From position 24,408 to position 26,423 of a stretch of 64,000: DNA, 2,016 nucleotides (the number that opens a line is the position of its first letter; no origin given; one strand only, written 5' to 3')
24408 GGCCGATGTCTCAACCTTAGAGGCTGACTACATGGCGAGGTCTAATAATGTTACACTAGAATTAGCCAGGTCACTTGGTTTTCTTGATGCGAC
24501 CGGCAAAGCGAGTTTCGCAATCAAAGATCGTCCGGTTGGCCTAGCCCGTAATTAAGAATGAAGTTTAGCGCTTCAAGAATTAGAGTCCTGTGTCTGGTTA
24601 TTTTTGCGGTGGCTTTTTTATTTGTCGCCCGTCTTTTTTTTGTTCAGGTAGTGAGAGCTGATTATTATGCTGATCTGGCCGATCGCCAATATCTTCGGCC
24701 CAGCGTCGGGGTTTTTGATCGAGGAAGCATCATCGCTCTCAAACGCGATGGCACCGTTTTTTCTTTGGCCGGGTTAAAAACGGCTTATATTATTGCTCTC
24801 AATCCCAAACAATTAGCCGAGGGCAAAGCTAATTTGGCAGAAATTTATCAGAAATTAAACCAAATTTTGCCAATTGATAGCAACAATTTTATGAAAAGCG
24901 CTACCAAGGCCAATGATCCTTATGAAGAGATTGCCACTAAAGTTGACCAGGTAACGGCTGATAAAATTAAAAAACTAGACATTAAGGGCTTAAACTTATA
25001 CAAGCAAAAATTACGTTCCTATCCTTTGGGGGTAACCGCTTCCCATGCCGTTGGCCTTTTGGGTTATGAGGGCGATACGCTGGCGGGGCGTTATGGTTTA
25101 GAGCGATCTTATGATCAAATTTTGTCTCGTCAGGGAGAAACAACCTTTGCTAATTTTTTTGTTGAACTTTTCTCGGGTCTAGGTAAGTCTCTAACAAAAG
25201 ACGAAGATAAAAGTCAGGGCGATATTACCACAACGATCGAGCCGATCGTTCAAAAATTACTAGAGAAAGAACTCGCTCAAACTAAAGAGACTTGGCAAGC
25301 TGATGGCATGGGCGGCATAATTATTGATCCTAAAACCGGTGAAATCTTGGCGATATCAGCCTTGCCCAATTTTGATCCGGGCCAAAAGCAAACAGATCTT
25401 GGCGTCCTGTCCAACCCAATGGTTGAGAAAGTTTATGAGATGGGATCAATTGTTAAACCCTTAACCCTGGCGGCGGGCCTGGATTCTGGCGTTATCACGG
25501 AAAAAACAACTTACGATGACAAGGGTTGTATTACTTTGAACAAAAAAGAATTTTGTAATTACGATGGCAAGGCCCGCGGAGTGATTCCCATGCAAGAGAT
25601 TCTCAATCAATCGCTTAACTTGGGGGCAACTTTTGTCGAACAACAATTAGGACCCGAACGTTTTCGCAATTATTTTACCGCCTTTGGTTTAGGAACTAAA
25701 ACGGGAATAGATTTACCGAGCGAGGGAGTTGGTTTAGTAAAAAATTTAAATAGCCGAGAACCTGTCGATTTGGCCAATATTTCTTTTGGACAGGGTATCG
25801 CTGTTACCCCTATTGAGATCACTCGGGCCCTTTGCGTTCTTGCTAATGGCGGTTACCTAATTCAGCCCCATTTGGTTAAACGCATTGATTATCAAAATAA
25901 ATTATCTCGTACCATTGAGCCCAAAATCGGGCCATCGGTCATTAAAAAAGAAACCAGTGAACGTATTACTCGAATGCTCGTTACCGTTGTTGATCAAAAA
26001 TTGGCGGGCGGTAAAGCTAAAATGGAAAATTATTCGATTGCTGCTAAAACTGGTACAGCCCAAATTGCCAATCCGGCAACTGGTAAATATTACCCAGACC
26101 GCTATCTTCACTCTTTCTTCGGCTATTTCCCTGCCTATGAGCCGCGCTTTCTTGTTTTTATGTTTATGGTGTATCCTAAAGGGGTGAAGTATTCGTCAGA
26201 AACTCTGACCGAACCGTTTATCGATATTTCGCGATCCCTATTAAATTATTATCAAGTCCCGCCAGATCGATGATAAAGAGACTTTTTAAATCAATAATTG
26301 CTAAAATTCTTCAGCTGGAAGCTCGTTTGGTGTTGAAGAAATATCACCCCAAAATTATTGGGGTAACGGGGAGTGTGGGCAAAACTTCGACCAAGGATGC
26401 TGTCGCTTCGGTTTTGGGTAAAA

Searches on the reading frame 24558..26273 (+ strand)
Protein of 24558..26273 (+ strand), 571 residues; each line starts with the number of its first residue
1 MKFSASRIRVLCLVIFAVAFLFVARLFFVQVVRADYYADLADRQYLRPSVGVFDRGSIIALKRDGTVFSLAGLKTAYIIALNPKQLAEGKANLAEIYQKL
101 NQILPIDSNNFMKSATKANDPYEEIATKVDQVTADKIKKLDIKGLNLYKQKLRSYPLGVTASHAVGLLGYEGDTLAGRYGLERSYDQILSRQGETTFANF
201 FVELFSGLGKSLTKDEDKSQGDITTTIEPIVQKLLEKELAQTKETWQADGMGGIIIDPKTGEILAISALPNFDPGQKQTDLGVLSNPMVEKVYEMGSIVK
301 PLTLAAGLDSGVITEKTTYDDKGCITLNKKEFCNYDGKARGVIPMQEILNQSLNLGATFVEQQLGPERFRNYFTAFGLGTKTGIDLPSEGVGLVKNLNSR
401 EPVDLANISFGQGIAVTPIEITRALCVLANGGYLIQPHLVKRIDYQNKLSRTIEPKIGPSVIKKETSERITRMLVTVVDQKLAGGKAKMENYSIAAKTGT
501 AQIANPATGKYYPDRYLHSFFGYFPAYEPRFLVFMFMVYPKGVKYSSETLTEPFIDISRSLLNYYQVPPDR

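Call 71: search_protein_families(library=pfam, proteins=[window:24558-26273:+], max_evalue=0.00001)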
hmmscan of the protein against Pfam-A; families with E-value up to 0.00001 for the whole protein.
window:24558-26273:+ (571 aa): 2 families
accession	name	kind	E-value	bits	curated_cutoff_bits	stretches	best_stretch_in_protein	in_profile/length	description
PF00905.27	Transpeptidase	-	4.6e-69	233.3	22.1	1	254-550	4-289/299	Penicillin binding protein transpeptidase domain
PF03717.20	PBP_dimer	-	4.6e-08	34.1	24.4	1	55-190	6-159/180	Penicillin-binding Protein dimerisation domain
